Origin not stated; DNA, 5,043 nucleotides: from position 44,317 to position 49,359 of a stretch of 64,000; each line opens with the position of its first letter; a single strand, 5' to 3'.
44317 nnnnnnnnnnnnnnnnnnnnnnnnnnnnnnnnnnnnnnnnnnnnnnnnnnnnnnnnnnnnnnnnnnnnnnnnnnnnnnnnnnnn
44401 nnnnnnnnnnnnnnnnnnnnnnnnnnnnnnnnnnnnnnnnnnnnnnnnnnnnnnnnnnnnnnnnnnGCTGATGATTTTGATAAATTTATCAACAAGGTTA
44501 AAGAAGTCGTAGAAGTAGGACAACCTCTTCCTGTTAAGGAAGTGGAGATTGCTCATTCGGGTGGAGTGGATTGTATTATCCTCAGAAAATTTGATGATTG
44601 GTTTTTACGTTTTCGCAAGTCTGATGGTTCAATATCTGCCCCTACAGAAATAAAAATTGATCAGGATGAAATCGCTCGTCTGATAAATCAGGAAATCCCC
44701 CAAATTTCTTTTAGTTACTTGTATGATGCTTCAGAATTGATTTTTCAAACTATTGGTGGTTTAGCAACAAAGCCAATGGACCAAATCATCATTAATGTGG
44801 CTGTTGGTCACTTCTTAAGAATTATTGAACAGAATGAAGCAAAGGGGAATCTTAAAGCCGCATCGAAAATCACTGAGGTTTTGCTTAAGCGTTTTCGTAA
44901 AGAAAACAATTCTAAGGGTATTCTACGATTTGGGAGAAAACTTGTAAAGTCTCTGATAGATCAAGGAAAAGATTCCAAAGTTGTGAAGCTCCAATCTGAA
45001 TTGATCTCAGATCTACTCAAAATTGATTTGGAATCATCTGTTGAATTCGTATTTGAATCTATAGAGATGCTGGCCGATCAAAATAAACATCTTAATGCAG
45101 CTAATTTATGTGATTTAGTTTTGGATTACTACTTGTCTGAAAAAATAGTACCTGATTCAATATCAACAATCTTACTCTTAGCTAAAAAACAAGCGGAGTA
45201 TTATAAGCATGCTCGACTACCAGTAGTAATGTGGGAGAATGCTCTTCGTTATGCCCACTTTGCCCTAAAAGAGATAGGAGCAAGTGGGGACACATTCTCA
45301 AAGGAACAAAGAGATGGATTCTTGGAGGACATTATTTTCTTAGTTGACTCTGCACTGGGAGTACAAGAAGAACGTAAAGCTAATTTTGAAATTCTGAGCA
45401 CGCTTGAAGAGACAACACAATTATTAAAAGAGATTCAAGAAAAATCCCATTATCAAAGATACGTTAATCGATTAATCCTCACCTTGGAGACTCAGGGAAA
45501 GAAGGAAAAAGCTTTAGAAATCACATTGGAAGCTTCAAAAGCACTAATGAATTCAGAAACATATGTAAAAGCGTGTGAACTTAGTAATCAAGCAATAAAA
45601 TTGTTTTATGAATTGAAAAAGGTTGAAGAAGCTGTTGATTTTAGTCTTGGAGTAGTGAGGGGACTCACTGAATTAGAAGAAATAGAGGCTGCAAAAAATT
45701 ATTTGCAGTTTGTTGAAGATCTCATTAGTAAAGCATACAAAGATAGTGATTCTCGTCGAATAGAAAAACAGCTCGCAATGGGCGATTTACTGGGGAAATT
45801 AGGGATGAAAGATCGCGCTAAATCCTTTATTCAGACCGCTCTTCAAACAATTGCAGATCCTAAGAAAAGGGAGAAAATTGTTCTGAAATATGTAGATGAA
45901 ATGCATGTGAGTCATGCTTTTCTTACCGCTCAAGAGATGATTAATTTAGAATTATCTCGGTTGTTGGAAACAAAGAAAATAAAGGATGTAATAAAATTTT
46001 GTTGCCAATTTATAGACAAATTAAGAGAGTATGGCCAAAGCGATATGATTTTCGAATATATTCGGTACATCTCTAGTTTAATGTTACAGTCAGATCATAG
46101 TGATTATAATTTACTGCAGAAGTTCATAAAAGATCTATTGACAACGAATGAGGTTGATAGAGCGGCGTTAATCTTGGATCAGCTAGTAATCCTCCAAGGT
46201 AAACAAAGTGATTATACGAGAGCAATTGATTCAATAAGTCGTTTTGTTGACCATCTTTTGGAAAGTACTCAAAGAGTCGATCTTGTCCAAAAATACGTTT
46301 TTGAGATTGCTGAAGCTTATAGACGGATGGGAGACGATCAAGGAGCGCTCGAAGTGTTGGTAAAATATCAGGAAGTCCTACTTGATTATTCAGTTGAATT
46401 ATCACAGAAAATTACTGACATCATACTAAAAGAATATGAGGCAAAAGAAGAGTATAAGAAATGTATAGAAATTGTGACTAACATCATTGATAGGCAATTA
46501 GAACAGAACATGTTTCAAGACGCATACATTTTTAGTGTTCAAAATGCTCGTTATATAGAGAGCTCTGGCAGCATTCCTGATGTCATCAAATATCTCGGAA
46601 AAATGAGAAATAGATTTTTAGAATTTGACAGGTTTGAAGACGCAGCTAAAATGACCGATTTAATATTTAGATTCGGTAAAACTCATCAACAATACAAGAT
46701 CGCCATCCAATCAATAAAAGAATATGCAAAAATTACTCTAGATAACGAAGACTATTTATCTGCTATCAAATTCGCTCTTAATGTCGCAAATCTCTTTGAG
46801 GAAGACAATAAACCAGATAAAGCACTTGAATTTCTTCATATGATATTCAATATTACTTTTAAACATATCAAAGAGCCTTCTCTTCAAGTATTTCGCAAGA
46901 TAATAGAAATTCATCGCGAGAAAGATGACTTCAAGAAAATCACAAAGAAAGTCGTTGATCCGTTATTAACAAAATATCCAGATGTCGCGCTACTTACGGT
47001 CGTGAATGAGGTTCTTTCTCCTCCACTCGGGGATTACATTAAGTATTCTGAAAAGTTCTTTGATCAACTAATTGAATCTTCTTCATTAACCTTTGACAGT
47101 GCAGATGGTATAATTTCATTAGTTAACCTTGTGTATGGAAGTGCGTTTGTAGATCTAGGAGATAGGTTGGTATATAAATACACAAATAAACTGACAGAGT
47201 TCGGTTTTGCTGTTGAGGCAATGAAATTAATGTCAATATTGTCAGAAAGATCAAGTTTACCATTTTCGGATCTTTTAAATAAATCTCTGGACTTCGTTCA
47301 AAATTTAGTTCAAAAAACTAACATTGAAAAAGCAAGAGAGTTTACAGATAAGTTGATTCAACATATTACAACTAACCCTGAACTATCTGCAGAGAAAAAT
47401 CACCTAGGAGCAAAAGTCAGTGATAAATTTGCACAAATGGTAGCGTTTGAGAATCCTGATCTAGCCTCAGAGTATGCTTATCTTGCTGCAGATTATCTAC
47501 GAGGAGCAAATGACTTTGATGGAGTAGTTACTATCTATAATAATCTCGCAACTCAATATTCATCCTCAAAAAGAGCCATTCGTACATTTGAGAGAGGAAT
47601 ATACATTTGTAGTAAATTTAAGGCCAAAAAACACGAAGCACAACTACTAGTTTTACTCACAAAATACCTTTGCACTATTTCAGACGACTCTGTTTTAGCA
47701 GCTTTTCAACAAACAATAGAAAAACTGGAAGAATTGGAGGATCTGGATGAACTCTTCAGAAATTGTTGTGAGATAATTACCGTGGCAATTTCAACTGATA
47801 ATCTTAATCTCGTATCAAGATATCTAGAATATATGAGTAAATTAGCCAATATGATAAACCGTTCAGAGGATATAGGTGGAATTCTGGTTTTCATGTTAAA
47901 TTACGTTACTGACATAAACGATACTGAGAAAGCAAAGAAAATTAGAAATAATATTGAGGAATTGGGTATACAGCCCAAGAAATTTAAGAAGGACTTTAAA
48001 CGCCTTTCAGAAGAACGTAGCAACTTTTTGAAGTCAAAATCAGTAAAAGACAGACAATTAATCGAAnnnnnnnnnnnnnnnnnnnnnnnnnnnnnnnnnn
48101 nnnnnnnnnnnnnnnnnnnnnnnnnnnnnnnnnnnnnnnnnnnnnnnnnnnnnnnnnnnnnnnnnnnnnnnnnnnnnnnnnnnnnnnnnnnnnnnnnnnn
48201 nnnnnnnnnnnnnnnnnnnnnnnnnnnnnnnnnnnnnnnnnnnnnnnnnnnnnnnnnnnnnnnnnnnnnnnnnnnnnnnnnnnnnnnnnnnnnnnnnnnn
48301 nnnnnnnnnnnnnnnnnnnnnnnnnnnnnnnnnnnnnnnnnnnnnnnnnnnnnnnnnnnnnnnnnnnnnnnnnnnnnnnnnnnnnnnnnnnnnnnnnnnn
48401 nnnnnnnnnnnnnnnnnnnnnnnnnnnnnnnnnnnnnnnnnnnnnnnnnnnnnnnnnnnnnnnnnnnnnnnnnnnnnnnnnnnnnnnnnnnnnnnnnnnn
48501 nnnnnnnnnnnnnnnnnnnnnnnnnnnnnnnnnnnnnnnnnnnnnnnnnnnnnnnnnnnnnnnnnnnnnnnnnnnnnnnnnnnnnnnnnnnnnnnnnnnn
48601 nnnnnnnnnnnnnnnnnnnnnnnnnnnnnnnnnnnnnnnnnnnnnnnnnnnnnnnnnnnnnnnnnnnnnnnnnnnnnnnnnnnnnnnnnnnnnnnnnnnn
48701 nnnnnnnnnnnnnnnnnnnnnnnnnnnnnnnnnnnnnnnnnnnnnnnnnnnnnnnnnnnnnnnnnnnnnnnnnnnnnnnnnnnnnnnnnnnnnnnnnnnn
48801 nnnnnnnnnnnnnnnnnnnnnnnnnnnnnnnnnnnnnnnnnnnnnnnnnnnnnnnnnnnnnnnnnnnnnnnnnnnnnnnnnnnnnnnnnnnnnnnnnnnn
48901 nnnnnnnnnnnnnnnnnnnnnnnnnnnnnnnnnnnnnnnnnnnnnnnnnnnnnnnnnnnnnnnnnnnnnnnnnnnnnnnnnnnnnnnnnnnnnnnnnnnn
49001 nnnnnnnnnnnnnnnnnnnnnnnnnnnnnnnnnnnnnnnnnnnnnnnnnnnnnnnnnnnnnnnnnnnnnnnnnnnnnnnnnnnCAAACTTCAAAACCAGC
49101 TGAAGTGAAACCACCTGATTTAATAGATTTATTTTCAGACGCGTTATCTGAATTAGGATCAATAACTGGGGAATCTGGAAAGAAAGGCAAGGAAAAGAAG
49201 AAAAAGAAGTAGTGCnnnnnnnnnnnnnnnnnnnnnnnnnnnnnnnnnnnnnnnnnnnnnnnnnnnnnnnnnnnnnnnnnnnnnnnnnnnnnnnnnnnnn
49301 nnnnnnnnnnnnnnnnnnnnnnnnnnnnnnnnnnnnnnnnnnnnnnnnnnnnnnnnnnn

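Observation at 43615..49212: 1865-aa giant protein: triplicated N-terminal domain, ~1000-aa helical solenoid, acidic disordered tail with repeated [ST]LF motifs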

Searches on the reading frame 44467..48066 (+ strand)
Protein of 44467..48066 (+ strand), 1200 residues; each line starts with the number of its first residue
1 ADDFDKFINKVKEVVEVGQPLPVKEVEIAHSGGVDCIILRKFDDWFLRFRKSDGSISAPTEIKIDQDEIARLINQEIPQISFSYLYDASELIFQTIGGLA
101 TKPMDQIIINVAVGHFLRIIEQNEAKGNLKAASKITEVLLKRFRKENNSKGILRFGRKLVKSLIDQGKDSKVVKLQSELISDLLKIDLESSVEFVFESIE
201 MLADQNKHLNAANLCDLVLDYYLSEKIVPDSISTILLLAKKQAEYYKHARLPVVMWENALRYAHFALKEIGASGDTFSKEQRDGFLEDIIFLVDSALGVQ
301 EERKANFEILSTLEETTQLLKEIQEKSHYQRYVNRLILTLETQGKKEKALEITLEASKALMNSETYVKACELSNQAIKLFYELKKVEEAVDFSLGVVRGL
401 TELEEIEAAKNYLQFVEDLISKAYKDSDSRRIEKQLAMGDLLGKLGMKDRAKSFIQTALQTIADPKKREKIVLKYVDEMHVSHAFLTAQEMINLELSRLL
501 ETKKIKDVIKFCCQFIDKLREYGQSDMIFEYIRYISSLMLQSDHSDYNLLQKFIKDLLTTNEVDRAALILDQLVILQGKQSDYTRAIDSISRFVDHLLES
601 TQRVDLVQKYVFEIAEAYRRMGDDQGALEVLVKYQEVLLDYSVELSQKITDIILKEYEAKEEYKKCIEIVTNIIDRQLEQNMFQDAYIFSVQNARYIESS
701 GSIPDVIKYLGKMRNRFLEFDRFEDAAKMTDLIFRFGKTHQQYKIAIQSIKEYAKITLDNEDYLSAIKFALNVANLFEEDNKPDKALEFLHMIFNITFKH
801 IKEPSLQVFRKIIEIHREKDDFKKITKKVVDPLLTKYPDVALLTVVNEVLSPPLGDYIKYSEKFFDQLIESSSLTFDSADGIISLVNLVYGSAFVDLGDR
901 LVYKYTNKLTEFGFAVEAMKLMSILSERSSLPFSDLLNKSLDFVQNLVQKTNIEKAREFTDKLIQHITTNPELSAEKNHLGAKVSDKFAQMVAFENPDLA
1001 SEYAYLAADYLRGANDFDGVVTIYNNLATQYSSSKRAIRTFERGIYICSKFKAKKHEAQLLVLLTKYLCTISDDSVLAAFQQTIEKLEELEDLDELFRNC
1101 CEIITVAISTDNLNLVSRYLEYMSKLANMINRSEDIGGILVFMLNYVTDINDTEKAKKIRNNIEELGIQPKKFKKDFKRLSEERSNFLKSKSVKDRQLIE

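Call 36: find_related_loci(query=A2, collection=genome_contigs, flank=6000)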
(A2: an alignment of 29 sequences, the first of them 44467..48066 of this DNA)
Query A2 (1200 aa) in genome_contigs; peptide patterns used: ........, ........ (x = any residue, [..] = any of these).
598 stretches matched a pattern (row limit reached: there are more); 17 encode a relative of the query (tblastn E <= 1e-3); 14 distinct loci.
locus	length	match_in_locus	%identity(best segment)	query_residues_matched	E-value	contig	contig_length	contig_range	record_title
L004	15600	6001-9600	83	1-1200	0e+0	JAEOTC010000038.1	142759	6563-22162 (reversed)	MAG: Candidatus Hodarchaeota archaeon isolate YT1_021 k127_4300453, whole genome shotgun sequence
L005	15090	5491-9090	97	1-1200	0e+0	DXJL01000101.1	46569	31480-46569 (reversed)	MAG TPA_asm: Candidatus Heimdallarchaeota archaeon isolate MAG_8 k141_2887130, whole genome shotgun sequence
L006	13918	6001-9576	53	1-1191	0e+0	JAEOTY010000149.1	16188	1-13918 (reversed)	MAG: Candidatus Hodarchaeota archaeon isolate YT5_056 k127_16310307, whole genome shotgun sequence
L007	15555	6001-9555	53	1-1184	0e+0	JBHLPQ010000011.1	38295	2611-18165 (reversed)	MAG: Promethearchaeota archaeon isolate H2S.126 H2S.126@495, whole genome shotgun sequence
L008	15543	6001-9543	53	1-1184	0e+0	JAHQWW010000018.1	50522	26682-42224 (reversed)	MAG: Candidatus Hodarchaeota archaeon isolate WORE3 WOR324_NODE_53_length_50522_cov_4.75787_ID_105, whole genome shotgun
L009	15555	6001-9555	52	1-1184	0e+0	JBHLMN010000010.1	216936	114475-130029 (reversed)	MAG: Promethearchaeota archaeon isolate DZ2M.341 DZ2M.341@81, whole genome shotgun sequence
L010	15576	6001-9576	52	1-1191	0e+0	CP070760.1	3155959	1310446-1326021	MAG: Candidatus Heimdallarchaeota archaeon isolate bin272 chromosome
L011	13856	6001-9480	50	1-1159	0e+0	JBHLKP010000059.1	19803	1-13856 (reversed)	MAG: Candidatus Hodarchaeota archaeon isolate DZ1M.117 DZ1M.117@9685, whole genome shotgun sequence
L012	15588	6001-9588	47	1-1198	0e+0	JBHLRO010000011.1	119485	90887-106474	MAG: Candidatus Thorarchaeota archaeon isolate TM1M.79 TM1M.79@328, whole genome shotgun sequence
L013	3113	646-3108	58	1-816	0e+0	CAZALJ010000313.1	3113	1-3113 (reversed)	MAG TPA_asm: uncultured archaeon isolate SRP239594_co1_179 genome assembly, contig: NODE_29695_length_3113_cov_11.812950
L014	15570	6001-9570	53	1-1184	0e+0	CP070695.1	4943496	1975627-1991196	MAG: Candidatus Heimdallarchaeota archaeon isolate bin6 chromosome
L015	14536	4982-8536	47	1-1184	0e+0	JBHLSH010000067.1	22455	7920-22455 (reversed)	MAG: Candidatus Heimdallarchaeota archaeon isolate TM2S.58 TM2S.58@5031, whole genome shotgun sequence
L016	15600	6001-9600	83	1-1200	0e+0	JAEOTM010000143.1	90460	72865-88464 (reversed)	MAG: Candidatus Hodarchaeota archaeon isolate YT2_004 k127_42273962, whole genome shotgun sequence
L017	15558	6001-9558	53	1-1184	0e+0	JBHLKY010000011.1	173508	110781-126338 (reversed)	MAG: Candidatus Hermodarchaeota archaeon isolate DZ1M.253 DZ1M.253@133, whole genome shotgun sequence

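Call 41: predict_structure(alignment_id=A2)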
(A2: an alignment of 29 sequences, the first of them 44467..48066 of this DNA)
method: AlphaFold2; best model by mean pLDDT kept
length: 1200 residues; sequences in the alignment: 29
mean_pLDDT: 85.4   pTM: 0.47
mean pLDDT of the five models: 85.4, 84.7, 82.3, 81.7, 81.6
residues with pLDDT >= 90: 283; 70-90: 857; 50-70: 52; < 50: 8
segments of 3 or more residues with pLDDT < 50: 1194-1200
pLDDT, mean of each block of 10 residues (from residue 1): 71 79 85 87 88 85 87 85 83 87 80 83 83 85 84 87 83 88 86 89 86 89 73 90 91 89 90 80 89 90 84 91 89 90 86 89 87 88 82 83 81 80 70 70 71 71 69 69 66 80 81 84 81 87 84 88 88 86 87 89 87 89 86 87 87 87 86 88 89 88 87 91 90 90 90 91 92 90 89 91 91 86 86 86 88 86 89 85 90 86 90 89 87 86 90 89 87 83 92 86 91 88 91 85 90 90 92 87 91 89 90 88 88 87 88 86 86 85 83 44
secondary structure, 60 per line:
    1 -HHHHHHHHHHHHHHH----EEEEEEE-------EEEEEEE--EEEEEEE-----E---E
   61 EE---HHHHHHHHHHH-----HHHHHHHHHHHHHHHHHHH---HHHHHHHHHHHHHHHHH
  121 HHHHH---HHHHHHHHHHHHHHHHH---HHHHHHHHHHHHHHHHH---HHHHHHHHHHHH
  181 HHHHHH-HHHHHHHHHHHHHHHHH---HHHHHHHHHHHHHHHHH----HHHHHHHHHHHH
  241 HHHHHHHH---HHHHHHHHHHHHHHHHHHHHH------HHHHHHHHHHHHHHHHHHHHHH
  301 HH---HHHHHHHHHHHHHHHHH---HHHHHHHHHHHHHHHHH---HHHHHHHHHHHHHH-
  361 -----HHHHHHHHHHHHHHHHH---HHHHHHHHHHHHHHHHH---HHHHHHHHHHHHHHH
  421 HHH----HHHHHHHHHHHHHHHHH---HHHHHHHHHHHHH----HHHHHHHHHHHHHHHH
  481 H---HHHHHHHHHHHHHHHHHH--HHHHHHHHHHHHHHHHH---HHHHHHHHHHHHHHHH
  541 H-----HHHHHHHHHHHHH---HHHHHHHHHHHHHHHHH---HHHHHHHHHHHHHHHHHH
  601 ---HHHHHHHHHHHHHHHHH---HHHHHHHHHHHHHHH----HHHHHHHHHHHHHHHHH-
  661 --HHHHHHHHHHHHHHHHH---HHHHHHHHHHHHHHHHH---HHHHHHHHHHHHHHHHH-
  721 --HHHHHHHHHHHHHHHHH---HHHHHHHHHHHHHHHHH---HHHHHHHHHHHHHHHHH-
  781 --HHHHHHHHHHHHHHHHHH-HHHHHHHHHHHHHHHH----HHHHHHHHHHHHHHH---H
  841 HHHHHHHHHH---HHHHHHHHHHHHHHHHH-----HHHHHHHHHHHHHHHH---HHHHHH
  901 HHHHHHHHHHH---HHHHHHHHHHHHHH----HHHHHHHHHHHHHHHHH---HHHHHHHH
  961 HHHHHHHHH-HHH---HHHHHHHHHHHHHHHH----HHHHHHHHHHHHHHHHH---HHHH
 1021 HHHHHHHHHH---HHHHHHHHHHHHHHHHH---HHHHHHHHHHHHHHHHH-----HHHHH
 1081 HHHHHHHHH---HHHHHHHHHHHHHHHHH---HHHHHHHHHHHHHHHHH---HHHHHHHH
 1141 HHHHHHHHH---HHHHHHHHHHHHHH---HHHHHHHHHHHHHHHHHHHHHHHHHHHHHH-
elements in order (helices of 4 or more, strands of 3 or more residues): H2-16 E21-27 E35-41 E44-50 E60-62 H66-76 H82-100 H104-125 H129-145 H149-165 H169-186 H188-204 H208-224 H229-248 H252-272 H279-302 H306-322 H326-342 H346-359 H366-382 H386-402 H406-423 H428-444 H448-460 H465-481 H485-502 H505-521 H525-541 H547-559 H563-579 H583-600 H604-620 H624-638 H643-659 H663-679 H683-699 H703-719 H723-739 H743-759 H763-779 H783-800 H802-817 H822-836 H840-850 H854-870 H876-891 H895-911 H915-928 H933-949 H953-969 H977-992 H997-1013 H1017-1030 H1034-1050 H1054-1070 H1076-1089 H1093-1109 H1113-1129 H1133-1149 H1153-1166 H1170-1199

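Call 44: fold_search(model_id=the predicted structure, library=pdb)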
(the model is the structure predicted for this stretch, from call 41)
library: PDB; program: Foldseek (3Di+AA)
matches with E <= 10: 1396; with E <= 0.001: 218
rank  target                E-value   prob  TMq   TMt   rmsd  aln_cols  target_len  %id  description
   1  4buj_B                1.1e-11  1.00  0.16  0.15  42.7      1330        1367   13  Crystal structure of the S. cerevisiae Ski2-3-8 complex (released 2013-08-28)
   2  8fgw_D                1.7e-11  1.00  0.13  0.12  41.9      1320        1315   12  Human IFT-A complex structures provide molecular insights into ciliary transport (released 2023-02-22)
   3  8bbg_D                1.2e-10  1.00  0.10  0.09  42.2      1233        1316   13  Structure of the IFT-A complex; anterograde IFT-A train model (released 2022-12-21)
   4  9g8r_B                2.1e-10  1.00  0.14  0.14  36.0      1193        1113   11  human SKI7-SKI238 complex in the open state (released 2024-10-16)
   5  8hmd_C                2.1e-10  1.00  0.11  0.10  42.5      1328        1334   12  base module state 2 of Tetrahymena IFT-A (released 2023-06-14)
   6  7qds_B                6.7e-10  1.00  0.13  0.15  31.8      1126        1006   12  Apo human SKI complex in the open state (released 2022-02-02)
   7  7qdz_B                7.5e-10  1.00  0.12  0.12  41.5      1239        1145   12  80S-bound human SKI complex in the closed state (released 2022-02-09)
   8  7qdr_B                1.0e-09  1.00  0.13  0.13  39.3      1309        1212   12  Apo human SKI complex in the closed state (released 2022-02-02)
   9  7dkh_A                1.4e-09  1.00  0.11  0.14  34.4      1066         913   13  Crystal structure of the Ctr9/Paf1/Cdc73/Rtf1 quaternary complex (released 2021-11-24)
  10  8q9t_E                1.6e-09  1.00  0.11  0.12  42.7      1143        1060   10  CryoEM structure of a S. Cerevisiae Ski238 complex bound to RNA (released 2023-11-29)
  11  9rtt_Q                4.3e-09  1.00  0.12  0.15  36.6      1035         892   11  Activated Elongation Complex with IWS1 and ELOF1 (released 2025-09-03)
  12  8j8p_C                5.2e-09  1.00  0.10  0.12  35.7      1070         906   12  Structure of the four-component Paf1 complex from Saccharomyces eubayanus (released 2023-05-24)
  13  7dkh_I                5.3e-09  1.00  0.11  0.14  33.7      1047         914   14  Crystal structure of the Ctr9/Paf1/Cdc73/Rtf1 quaternary complex (released 2021-11-24)
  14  9hvq_Q                6.4e-09  1.00  0.13  0.16  38.5      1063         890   12  Structure of the transcribing Pol II-DSIF-PAF-SPT6-RECQL5 complex (released 2025-07-16)
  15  8j8q_C                1.6e-08  1.00  0.11  0.15  35.7      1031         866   13  Structure of the four-component Paf1 complex from Saccharomyces eubayanus (released 2023-05-24)
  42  7t7t_A                2.1e-06  1.00  0.12  0.25  28.0       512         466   12  Structure of TSK/BRU1 bound to histone H3.1 (released 2022-03-30)
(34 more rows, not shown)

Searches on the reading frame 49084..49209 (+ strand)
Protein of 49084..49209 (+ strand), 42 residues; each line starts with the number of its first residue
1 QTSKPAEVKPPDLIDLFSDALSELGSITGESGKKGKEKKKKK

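Call 68: find_homologous_proteins(query=A4, max_evalue=10)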
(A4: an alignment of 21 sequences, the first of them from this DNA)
Query A4 (21 sequences) (42 aa, profile of the alignment): 3 proteins with E <= 10 among 1813 candidates.
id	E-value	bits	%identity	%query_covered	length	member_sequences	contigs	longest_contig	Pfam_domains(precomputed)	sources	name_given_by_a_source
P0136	3.0e-13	67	88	76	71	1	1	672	-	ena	-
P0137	8.7e-12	62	83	71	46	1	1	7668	-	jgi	jgi:hypothetical protein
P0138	2.1e-7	48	-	-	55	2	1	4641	-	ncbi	ncbi:MAG: hypothetical protein ACXACP_09020 [Candidatus Hodarchaeales archaeon]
